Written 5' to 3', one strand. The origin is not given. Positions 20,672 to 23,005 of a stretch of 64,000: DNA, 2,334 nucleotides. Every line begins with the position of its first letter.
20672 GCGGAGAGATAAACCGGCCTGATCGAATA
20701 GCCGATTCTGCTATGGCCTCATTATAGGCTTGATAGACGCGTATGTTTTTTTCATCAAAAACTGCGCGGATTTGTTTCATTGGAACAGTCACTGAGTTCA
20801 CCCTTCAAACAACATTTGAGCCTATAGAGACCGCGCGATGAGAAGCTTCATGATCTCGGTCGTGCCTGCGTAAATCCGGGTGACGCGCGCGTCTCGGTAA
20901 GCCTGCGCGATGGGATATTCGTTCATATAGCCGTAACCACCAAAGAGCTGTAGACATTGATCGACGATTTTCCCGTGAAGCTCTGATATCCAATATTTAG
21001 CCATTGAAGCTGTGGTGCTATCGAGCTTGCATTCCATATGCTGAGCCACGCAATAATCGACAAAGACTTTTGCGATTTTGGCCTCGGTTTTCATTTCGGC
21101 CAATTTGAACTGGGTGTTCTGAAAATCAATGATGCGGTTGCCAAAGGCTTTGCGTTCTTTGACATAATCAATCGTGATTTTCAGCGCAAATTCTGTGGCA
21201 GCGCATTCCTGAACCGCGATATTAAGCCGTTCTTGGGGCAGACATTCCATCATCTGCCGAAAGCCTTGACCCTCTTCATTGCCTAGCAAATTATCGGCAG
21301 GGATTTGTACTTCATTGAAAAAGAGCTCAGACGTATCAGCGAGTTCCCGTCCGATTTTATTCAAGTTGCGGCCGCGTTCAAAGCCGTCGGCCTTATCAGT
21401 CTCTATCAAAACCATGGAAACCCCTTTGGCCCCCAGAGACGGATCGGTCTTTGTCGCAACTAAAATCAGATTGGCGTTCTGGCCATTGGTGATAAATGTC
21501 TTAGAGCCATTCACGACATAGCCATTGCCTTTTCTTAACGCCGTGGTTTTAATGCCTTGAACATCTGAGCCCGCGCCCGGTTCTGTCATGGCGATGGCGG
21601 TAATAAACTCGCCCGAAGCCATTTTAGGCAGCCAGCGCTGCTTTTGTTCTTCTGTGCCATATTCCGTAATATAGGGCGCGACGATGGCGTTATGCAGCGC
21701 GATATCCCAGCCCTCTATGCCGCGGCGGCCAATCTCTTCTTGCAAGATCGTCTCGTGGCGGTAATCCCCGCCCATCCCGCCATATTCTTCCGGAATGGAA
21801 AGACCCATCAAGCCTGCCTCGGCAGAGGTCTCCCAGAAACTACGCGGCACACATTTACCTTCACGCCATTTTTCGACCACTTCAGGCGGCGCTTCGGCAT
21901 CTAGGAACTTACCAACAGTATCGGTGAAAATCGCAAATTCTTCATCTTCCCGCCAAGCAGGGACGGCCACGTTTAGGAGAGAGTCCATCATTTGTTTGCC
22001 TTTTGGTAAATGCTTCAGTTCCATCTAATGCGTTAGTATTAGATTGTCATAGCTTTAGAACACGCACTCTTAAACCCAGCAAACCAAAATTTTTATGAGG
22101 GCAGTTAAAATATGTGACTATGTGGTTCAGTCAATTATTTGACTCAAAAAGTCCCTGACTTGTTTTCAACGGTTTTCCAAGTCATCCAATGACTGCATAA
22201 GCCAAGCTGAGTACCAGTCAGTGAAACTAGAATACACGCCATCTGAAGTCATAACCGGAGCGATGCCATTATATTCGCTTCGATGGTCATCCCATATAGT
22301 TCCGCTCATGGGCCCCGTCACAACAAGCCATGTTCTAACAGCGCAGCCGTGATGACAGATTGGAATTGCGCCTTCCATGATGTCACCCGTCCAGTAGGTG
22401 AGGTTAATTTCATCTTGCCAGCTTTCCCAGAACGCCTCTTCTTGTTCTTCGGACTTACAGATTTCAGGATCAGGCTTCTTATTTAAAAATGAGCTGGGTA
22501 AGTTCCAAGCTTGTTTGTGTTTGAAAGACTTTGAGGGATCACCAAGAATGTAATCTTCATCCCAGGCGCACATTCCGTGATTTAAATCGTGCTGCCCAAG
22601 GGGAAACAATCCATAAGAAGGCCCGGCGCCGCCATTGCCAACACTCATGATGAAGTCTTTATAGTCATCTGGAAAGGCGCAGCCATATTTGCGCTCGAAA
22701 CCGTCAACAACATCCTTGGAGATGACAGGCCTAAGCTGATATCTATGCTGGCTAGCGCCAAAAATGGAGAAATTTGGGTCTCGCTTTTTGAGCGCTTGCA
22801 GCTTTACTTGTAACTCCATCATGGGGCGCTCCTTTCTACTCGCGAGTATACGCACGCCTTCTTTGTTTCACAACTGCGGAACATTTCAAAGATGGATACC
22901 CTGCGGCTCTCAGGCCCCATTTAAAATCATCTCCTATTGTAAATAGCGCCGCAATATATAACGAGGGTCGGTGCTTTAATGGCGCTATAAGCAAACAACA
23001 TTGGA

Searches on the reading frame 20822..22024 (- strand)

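Call 16: search_protein_families(library=pfam, proteins=[window:20822-22024:-], max_evalue=0.01)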
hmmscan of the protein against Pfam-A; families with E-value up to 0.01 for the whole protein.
window:20822-22024:- (400 aa): 6 families
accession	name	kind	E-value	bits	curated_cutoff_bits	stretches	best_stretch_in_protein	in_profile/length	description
PF00441.29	Acyl-CoA_dh_1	-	2.8e-44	151.3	22.4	1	252-400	1-149/150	Acyl-CoA dehydrogenase, C-terminal domain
PF02771.21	Acyl-CoA_dh_N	-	4.8e-31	107.9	22.9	1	28-139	2-113/113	Acyl-CoA dehydrogenase, N-terminal domain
PF02770.24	Acyl-CoA_dh_M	-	8.9e-25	87.1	33.3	1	143-239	1-97/97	Acyl-CoA dehydrogenase, middle domain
PF08028.16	Acyl-CoA_dh_2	-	4.1e-14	53.5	22.7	1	278-388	12-132/134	Acyl-CoA dehydrogenase, C-terminal domain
PF22924.1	ACOX_C_alpha1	-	1.7e-08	34.9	27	1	264-400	6-168/169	Acyl-CoA oxidase, C-alpha1 domain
PF14749.11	Acyl-CoA_ox_N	-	0.00071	20.5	25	1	108-140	87-119/120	Acyl-coenzyme A oxidase N-terminal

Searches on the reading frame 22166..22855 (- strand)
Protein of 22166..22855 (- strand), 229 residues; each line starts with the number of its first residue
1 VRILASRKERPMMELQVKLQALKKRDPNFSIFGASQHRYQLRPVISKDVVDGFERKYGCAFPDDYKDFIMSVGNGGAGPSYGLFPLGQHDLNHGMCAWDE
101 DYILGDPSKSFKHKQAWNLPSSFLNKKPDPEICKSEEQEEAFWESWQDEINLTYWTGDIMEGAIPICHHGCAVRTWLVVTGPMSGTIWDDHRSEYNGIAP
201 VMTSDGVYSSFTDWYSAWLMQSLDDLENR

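Call 16: search_protein_families(library=pfam, proteins=[window:22166-22855:-], max_evalue=0.01)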
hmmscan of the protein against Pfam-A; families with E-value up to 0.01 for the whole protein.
window:22166-22855:- (229 aa): 3 families
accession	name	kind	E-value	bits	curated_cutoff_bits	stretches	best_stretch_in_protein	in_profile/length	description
PF09346.15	SMI1_KNR4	-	1.1e-07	32.9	25.4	1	45-214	2-122/125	SMI1 / KNR4 family (SUKH-1)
PF14567.11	SUKH_5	-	0.00033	20.9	27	1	48-79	25-56/142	SMI1-KNR4 cell-wall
PF14568.11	SUKH_6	-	0.00051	21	27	1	52-124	6-73/119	SMI1-KNR4 cell-wall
